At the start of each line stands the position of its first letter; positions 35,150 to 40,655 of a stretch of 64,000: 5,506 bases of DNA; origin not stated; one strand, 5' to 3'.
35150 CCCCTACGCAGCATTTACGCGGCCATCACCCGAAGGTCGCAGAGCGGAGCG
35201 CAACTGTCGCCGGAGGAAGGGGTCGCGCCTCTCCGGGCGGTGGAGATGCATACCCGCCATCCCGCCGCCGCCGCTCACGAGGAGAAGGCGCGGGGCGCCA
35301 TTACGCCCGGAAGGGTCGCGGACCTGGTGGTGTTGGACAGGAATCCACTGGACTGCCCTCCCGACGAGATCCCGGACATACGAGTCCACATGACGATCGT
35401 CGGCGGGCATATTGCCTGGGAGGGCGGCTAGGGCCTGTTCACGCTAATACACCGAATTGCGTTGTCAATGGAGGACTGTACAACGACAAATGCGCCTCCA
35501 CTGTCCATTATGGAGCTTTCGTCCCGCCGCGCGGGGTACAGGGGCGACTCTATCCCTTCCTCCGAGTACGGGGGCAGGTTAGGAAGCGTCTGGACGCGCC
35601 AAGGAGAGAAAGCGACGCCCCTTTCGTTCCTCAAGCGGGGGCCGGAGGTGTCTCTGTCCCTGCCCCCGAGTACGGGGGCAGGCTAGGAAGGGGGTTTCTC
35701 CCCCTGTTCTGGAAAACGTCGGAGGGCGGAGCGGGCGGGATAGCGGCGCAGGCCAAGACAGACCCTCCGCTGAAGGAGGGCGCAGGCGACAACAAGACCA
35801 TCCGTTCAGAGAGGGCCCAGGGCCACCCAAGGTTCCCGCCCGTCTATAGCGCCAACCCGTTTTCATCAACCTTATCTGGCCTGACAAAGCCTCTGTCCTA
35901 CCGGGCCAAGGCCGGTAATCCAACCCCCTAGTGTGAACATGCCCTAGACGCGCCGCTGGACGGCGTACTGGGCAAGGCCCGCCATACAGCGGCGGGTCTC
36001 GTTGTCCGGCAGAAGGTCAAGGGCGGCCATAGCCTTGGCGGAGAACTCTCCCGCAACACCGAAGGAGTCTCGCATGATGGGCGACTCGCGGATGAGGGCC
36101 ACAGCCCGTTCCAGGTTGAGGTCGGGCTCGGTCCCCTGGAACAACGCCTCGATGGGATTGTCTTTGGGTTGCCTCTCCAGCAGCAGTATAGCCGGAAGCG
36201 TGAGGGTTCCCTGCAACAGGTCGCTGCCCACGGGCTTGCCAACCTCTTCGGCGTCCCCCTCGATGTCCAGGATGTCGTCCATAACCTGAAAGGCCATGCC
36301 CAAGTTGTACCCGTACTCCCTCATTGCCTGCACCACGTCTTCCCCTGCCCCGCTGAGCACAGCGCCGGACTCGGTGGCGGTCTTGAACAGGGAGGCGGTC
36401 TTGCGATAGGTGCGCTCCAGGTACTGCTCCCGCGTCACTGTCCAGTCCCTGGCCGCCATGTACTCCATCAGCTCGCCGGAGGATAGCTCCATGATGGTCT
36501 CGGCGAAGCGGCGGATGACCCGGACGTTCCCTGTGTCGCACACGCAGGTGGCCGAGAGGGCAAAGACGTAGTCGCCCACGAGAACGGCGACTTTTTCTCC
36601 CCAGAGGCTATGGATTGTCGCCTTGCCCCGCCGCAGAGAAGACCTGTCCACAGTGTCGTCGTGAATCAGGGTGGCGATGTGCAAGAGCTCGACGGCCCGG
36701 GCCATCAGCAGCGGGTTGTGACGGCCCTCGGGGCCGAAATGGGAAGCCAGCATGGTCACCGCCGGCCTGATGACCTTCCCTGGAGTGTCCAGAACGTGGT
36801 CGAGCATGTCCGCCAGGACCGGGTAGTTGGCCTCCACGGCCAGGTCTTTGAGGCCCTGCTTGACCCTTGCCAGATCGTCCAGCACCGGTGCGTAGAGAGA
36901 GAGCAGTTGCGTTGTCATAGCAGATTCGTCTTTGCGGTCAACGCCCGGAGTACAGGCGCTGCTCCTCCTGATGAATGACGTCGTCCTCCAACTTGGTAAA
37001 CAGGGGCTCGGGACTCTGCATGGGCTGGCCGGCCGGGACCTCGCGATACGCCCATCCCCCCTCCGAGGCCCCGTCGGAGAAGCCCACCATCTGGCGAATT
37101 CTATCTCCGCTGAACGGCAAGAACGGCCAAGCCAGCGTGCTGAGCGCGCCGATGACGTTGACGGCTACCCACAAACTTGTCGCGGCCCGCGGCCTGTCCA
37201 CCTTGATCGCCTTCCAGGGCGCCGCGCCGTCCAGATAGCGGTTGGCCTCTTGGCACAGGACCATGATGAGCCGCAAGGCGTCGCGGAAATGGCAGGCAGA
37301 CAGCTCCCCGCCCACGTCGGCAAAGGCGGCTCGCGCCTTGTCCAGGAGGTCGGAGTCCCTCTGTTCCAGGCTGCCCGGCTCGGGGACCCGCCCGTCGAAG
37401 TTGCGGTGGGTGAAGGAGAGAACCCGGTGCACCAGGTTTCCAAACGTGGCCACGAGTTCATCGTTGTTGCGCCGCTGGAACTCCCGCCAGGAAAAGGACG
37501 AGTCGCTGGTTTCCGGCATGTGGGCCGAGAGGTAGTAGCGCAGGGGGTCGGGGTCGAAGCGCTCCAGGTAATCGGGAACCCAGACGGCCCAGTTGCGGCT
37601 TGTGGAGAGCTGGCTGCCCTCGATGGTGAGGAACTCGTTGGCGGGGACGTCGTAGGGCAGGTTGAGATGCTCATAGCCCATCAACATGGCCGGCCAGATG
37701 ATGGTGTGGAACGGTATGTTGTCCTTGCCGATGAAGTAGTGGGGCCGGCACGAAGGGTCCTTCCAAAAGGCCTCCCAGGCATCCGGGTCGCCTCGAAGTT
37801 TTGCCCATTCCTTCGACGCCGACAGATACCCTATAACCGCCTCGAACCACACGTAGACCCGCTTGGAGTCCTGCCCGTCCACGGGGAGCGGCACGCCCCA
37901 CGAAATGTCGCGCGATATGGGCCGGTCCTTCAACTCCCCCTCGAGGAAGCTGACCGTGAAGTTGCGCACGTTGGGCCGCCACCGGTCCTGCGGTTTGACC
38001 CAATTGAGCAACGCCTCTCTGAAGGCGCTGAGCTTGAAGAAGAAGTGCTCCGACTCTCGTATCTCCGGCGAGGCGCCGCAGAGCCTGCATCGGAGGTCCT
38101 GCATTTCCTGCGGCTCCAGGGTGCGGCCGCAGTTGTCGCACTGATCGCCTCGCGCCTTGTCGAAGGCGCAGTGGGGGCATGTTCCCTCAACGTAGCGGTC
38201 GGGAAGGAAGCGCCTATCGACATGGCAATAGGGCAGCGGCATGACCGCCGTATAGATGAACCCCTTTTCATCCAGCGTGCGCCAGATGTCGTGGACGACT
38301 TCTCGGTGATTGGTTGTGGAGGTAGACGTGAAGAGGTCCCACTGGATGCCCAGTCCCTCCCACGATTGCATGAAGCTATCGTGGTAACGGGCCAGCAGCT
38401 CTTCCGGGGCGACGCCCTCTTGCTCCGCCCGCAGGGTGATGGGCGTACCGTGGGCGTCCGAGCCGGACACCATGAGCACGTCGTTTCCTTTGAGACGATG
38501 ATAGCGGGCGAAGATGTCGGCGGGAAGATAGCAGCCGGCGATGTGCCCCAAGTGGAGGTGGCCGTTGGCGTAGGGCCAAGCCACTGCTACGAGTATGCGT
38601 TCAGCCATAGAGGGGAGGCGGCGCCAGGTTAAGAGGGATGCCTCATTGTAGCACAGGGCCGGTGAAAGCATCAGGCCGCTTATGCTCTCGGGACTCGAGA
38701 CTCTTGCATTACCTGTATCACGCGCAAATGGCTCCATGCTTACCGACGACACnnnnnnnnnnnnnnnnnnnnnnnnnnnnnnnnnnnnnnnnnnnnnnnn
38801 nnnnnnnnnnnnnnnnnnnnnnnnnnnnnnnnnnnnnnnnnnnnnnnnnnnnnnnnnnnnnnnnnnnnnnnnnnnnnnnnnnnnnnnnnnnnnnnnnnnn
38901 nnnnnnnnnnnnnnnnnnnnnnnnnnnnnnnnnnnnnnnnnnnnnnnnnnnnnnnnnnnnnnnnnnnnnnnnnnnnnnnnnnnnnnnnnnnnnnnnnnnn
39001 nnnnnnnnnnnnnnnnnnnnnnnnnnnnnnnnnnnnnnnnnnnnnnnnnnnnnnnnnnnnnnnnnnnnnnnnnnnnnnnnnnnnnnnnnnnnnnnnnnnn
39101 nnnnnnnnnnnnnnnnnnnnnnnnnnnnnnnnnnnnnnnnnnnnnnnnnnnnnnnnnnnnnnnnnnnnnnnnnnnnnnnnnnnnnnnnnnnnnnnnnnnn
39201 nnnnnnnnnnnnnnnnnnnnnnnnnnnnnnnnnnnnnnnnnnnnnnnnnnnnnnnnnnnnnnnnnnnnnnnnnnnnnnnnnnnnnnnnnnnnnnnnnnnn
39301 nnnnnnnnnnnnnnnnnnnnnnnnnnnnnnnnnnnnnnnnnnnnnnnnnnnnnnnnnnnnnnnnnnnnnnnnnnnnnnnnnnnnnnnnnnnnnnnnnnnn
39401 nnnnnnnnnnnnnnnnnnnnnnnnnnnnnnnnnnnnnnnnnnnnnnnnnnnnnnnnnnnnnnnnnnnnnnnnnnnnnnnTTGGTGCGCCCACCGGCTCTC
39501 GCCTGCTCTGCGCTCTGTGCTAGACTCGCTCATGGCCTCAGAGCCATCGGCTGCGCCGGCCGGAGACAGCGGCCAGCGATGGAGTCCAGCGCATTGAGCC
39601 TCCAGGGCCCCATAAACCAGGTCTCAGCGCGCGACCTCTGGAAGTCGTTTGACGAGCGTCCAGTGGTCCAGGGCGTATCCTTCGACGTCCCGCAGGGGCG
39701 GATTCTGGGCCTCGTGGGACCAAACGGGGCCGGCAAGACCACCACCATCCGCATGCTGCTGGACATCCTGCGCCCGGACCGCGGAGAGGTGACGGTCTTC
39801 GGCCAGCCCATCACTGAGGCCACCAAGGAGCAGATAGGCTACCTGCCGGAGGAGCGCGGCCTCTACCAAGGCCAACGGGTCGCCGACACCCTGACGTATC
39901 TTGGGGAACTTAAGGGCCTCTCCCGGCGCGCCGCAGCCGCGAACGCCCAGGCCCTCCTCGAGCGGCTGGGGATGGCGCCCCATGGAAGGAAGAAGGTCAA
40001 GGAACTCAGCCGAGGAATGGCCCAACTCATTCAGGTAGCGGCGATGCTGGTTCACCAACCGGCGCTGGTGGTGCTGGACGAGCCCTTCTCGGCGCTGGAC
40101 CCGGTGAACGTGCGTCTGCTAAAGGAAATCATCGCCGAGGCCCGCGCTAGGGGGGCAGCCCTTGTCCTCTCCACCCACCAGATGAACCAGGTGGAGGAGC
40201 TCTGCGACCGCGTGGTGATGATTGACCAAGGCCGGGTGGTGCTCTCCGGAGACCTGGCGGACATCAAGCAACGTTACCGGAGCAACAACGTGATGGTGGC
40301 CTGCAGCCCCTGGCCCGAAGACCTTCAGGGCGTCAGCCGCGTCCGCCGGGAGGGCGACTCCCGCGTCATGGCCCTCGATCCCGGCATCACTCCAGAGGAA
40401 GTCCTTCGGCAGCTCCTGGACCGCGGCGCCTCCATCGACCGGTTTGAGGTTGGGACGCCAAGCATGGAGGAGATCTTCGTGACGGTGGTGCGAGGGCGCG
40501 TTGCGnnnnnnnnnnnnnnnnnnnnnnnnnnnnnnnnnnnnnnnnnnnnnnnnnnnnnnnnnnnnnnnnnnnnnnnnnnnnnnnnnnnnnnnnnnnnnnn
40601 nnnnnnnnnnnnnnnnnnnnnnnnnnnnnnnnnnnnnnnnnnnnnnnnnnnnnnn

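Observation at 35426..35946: A 504-bp composite repeat exactly fills a convergent intergenic gap, and its 18-bp inverted ends begin at both genes' TAG stop codons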

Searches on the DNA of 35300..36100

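Call 68: search_rna_families(source=window, start=35300, end=36100, threshold=evalue, max_evalue=1)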
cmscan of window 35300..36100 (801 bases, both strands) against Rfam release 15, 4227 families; matches with E-value up to 1: 0.
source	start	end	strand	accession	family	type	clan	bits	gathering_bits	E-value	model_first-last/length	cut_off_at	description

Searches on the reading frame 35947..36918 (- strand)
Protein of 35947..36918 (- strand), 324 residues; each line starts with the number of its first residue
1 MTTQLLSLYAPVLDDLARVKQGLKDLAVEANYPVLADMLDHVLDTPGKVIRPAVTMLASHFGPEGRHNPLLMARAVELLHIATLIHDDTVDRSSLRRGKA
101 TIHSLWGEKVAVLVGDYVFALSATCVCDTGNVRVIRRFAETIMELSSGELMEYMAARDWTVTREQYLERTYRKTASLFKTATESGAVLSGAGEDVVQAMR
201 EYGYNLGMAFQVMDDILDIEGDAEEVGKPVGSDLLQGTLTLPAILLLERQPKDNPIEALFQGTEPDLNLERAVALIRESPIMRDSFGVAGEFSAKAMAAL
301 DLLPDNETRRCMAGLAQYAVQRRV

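Call 9: search_protein_families(library=pfam, proteins=[window:35947-36918:-])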
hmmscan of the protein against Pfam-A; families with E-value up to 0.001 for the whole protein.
window:35947-36918:- (324 aa): 1 family
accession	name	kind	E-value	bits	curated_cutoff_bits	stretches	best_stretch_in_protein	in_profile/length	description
PF00348.22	polyprenyl_synt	-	5e-66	222.9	27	1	34-261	3-235/251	Polyprenyl synthetase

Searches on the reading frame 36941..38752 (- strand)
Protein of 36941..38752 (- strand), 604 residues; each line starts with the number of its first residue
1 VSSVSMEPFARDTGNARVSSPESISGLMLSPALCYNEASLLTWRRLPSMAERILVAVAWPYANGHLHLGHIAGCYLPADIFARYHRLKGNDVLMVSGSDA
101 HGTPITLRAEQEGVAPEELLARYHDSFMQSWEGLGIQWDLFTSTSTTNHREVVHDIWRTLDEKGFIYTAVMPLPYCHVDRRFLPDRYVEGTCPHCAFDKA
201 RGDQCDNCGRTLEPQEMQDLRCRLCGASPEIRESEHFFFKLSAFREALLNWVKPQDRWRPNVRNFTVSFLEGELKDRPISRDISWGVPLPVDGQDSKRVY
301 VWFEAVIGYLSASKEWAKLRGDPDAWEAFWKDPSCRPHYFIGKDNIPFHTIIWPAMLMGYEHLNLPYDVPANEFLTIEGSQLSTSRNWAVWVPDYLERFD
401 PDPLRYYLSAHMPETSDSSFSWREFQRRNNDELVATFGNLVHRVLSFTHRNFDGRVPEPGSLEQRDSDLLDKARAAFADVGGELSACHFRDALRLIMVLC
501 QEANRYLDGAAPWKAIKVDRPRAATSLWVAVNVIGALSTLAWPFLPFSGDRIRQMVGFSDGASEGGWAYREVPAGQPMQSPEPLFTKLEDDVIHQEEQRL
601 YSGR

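Call 9: search_protein_families(library=pfam, proteins=[window:36941-38752:-])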
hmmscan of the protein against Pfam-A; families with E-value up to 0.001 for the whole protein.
window:36941-38752:- (604 aa): 4 families
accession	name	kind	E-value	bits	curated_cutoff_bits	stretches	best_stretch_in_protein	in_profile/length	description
PF09334.17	tRNA-synt_1g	-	7.1e-154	512.7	20.1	1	53-445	1-391/391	tRNA synthetases class I (M)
PF19303.5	Anticodon_3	-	1e-18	68.1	23.5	1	456-599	1-146/152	Anticodon binding domain of methionyl tRNA ligase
PF00133.28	tRNA-synt_1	-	1.7e-18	67.1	22.7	1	55-296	27-250/414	tRNA synthetases class I (I, L, M and V)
PF01406.26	tRNA-synt_1e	-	1.2e-07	31.9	27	1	62-169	19-124/301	tRNA synthetases class I (C) catalytic domain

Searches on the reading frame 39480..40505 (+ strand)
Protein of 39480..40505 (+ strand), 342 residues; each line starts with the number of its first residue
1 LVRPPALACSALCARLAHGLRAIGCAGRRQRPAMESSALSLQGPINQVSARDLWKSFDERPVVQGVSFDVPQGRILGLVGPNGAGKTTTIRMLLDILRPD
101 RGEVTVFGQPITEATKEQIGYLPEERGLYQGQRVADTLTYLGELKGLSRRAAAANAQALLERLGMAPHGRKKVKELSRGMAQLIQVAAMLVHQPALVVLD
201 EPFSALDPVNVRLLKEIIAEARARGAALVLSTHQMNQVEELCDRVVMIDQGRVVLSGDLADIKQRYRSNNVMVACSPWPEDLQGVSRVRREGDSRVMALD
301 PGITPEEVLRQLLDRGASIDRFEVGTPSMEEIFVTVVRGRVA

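Call 9: search_protein_families(library=pfam, proteins=[window:39480-40505:+])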
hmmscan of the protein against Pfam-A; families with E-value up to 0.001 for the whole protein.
window:39480-40505:+ (342 aa): 8 families
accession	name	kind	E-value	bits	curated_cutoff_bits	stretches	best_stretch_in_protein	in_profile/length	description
PF00005.33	ABC_tran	-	2.8e-29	102.9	25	1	64-203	2-136/137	ABC transporter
PF13304.12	AAA_21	-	3.6e-15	57.2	27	1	175-235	237-300/304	AAA domain, putative AbiEii toxin, Type IV TA system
PF13732.12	DrrA1-3_C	-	1.2e-13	52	27.4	1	257-337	1-81/81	ATP-binding protein DrrA1-3-like, C-terminal domain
PF02463.25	SMC_N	-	7.5e-07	29.2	40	1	168-248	135-211/220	RecF/RecN/SMC N terminal domain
PF13401.12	AAA_22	-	3.9e-06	27.6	27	1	74-201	6-92/130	AAA domain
PF13191.12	AAA_16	-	1.1e-05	26.4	32.6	1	72-221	23-159/167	AAA ATPase domain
PF13604.12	AAA_30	-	0.00026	21.2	27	0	74-236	19-129/191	AAA domain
PF10412.15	TrwB_AAD_bind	-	0.00031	20.2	20.5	0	210-240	258-288/387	Type IV secretion-system coupling protein DNA-binding domain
